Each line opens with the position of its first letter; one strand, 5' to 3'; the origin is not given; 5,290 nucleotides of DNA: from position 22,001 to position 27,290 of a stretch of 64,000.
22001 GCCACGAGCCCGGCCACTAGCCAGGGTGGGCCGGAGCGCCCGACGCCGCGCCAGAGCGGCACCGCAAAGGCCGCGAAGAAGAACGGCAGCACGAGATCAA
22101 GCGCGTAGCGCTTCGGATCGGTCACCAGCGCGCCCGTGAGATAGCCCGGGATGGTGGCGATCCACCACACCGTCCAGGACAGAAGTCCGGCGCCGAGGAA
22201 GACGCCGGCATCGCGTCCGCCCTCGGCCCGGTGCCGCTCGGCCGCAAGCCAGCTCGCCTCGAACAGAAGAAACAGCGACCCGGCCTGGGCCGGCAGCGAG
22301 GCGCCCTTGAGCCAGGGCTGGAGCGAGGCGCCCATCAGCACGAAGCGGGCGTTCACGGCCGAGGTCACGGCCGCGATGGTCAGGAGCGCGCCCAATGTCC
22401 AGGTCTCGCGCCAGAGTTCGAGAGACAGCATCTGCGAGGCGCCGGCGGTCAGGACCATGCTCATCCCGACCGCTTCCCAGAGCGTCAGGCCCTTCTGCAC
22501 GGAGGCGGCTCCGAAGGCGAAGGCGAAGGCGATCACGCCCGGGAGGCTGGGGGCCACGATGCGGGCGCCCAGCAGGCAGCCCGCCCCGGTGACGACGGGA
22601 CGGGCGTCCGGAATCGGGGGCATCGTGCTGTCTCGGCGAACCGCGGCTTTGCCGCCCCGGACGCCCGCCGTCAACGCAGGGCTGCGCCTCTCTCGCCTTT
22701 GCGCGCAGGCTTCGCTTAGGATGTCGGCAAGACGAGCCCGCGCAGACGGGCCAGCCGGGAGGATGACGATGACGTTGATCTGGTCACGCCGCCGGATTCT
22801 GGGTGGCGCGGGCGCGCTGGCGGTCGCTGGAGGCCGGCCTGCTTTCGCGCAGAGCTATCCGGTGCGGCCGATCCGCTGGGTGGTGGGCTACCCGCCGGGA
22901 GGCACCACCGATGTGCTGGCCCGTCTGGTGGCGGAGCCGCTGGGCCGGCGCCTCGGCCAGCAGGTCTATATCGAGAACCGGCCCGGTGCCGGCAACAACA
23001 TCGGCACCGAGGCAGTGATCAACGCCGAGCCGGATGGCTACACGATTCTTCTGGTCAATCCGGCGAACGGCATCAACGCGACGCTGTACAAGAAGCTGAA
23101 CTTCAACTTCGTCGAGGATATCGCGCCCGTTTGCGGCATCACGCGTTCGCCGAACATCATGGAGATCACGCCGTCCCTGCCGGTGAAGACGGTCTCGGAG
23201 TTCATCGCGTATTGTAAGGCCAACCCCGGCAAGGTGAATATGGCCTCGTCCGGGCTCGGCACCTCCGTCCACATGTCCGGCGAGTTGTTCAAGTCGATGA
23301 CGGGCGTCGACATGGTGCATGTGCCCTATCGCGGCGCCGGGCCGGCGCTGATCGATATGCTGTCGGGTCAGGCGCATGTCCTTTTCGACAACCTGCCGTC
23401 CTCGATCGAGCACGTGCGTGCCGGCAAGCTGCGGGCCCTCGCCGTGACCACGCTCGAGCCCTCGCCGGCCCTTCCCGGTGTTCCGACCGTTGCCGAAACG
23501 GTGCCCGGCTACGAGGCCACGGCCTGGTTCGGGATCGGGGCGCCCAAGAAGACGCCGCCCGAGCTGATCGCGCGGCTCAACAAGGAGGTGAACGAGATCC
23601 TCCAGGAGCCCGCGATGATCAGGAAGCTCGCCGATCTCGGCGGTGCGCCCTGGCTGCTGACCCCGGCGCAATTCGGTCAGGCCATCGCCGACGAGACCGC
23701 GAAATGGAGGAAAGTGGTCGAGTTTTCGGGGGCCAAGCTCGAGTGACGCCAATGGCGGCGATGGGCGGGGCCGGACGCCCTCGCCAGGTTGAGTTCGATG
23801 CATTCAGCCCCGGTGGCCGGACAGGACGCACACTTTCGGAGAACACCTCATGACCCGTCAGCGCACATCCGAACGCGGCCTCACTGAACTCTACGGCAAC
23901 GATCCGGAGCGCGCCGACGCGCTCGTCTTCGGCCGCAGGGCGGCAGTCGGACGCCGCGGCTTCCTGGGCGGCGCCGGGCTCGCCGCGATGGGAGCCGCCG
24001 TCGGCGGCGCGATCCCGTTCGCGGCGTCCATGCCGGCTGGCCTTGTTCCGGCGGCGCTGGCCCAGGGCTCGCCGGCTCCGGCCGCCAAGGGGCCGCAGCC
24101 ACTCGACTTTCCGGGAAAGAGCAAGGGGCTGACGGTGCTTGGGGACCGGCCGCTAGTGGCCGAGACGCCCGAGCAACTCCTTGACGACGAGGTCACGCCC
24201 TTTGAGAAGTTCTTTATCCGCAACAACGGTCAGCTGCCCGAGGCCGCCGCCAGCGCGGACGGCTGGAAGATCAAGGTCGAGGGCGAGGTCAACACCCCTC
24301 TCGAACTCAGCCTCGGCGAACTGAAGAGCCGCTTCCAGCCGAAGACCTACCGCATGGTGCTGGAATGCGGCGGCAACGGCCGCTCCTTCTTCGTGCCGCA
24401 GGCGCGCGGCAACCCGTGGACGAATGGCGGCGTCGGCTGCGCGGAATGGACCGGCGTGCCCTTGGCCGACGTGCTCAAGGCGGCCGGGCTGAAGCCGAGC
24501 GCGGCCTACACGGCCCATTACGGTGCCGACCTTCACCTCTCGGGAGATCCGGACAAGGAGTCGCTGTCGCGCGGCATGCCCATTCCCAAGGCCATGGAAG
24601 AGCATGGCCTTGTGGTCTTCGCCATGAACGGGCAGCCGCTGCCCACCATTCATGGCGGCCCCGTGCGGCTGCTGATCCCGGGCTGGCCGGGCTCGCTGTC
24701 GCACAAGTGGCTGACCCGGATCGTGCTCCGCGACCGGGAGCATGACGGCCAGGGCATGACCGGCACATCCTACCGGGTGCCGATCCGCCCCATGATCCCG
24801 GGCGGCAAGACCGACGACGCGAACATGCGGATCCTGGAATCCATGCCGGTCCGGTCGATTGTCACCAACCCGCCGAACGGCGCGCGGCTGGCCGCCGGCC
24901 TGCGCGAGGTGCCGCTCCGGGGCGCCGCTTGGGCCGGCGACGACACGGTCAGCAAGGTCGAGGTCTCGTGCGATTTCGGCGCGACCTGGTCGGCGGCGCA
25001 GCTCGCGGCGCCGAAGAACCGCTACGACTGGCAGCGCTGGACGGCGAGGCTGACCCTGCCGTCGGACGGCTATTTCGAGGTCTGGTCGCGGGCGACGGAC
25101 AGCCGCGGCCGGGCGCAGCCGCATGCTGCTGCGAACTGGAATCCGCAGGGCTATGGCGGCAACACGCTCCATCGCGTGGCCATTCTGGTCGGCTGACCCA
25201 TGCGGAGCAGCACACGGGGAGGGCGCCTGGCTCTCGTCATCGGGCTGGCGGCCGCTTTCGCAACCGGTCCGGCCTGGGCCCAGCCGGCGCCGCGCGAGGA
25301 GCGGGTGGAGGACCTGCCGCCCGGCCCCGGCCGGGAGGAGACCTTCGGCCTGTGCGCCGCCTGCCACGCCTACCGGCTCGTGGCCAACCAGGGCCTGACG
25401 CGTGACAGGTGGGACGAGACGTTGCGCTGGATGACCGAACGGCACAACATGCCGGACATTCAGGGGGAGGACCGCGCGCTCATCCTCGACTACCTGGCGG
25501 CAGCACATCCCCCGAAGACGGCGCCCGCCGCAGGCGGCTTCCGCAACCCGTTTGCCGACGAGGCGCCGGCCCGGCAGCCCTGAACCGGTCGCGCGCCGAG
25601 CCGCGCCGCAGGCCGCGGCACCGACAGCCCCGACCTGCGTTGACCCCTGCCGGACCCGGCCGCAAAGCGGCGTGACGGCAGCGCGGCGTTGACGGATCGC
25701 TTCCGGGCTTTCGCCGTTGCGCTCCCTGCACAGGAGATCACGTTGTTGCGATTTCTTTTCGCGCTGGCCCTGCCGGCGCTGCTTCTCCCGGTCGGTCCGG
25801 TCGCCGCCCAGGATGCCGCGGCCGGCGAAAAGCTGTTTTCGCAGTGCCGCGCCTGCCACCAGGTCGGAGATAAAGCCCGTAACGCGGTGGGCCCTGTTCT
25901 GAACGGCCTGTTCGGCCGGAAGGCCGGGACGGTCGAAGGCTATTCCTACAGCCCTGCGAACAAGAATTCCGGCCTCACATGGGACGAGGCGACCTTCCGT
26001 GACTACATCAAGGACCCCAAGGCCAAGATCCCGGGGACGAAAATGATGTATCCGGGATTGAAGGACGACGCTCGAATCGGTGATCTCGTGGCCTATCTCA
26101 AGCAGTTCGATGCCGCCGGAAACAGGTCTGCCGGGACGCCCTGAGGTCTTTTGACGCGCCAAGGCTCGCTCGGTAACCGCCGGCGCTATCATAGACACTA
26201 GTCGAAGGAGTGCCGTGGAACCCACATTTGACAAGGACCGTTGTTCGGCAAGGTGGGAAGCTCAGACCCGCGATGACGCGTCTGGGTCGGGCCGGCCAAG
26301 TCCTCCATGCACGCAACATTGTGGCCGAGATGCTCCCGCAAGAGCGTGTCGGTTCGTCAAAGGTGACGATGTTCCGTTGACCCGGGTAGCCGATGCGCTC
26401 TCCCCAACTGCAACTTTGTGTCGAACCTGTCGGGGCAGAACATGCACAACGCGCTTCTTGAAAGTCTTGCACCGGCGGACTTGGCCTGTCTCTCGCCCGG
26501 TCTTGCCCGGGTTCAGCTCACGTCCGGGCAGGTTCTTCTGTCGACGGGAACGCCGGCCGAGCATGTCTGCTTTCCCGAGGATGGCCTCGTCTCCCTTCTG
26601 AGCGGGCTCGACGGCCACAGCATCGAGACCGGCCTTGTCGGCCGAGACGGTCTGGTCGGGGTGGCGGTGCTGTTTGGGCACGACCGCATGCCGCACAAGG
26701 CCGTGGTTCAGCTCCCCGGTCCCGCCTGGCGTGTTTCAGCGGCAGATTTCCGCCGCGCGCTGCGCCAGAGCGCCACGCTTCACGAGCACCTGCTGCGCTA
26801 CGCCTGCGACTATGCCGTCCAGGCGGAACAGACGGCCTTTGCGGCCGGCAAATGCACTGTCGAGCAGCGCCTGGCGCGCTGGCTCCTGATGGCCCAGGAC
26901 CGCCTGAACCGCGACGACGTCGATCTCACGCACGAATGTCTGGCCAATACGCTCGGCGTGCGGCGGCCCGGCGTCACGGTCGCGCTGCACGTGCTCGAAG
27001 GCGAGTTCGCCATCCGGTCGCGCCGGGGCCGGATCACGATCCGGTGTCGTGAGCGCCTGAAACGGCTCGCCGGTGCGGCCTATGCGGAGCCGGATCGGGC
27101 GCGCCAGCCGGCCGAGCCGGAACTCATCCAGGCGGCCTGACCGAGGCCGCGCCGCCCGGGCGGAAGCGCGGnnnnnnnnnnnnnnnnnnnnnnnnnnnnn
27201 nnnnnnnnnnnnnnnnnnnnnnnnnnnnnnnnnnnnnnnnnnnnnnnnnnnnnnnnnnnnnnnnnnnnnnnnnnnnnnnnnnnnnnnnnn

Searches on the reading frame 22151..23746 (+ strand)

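Call 62: search_protein_families(library=pfam, proteins=[window:22151-23746:+], max_evalue=0.001)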
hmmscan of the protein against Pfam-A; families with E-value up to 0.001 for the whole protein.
window:22151-23746:+ (531 aa): 1 family
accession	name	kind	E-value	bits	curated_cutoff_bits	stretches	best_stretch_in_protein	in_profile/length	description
PF03401.19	TctC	-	4.1e-71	240.1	27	1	257-524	2-270/274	Tripartite tricarboxylate transporter family receptor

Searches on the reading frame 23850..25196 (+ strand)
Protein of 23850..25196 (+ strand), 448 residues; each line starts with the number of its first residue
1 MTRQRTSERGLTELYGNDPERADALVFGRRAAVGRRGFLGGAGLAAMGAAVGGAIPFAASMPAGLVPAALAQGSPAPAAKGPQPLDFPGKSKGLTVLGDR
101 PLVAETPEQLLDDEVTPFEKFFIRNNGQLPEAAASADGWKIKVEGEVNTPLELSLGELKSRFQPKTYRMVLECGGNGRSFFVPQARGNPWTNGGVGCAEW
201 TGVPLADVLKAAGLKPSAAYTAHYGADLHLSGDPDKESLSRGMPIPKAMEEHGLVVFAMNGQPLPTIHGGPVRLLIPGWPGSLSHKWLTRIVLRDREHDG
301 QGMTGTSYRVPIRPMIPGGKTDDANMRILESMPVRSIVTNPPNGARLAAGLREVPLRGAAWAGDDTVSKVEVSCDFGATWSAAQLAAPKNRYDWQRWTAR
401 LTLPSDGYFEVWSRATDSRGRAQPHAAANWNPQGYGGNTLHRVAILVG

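Call 62: search_protein_families(library=pfam, proteins=[window:23850-25196:+], max_evalue=0.001)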
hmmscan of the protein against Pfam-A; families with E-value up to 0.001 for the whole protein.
window:23850-25196:+ (448 aa): 2 families
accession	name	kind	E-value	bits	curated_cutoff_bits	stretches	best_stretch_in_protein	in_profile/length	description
PF00174.25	Oxidored_molyb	-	1.5e-49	168.2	24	1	134-300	7-167/169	Oxidoreductase molybdopterin binding domain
PF03404.22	Mo-co_dimer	-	6.1e-16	59.1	22.7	1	329-446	4-136/138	Mo-co oxidoreductase dimerisation domain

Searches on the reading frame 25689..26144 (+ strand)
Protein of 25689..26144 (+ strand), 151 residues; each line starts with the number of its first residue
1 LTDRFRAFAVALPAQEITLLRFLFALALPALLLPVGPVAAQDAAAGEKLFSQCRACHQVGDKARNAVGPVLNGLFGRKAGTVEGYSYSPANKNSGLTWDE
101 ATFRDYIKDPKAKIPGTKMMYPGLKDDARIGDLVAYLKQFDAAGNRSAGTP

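Call 62: search_protein_families(library=pfam, proteins=[window:25689-26144:+], max_evalue=0.001)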
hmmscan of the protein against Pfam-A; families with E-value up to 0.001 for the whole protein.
window:25689-26144:+ (151 aa): 2 families
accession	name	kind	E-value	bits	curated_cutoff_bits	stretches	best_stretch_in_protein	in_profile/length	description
PF00034.26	Cytochrom_C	-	1e-10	43.2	21.3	1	43-139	1-88/90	Cytochrome c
PF13442.11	Cytochrome_CBB3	-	0.00038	21.2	27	0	42-137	2-68/68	Cytochrome C oxidase, cbb3-type, subunit III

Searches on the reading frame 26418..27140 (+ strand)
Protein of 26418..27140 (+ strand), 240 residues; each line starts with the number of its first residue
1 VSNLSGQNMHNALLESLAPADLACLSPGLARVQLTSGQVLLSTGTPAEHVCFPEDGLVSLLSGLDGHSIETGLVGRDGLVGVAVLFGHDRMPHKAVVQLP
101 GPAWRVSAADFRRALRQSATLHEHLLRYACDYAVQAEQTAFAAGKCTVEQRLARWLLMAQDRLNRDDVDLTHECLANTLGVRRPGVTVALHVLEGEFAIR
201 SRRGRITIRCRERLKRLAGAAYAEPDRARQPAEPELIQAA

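Call 62: search_protein_families(library=pfam, proteins=[window:26418-27140:+], max_evalue=0.001)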
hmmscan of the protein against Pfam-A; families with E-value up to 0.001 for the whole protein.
window:26418-27140:+ (240 aa): 2 families
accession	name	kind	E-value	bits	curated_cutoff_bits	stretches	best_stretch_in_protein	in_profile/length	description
PF13545.12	HTH_Crp_2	-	2.6e-12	46.9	27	1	150-217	1-70/70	Crp-like helix-turn-helix domain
PF00027.35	cNMP_binding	-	6e-10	39.4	27.5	1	32-117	2-88/89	Cyclic nucleotide-binding domain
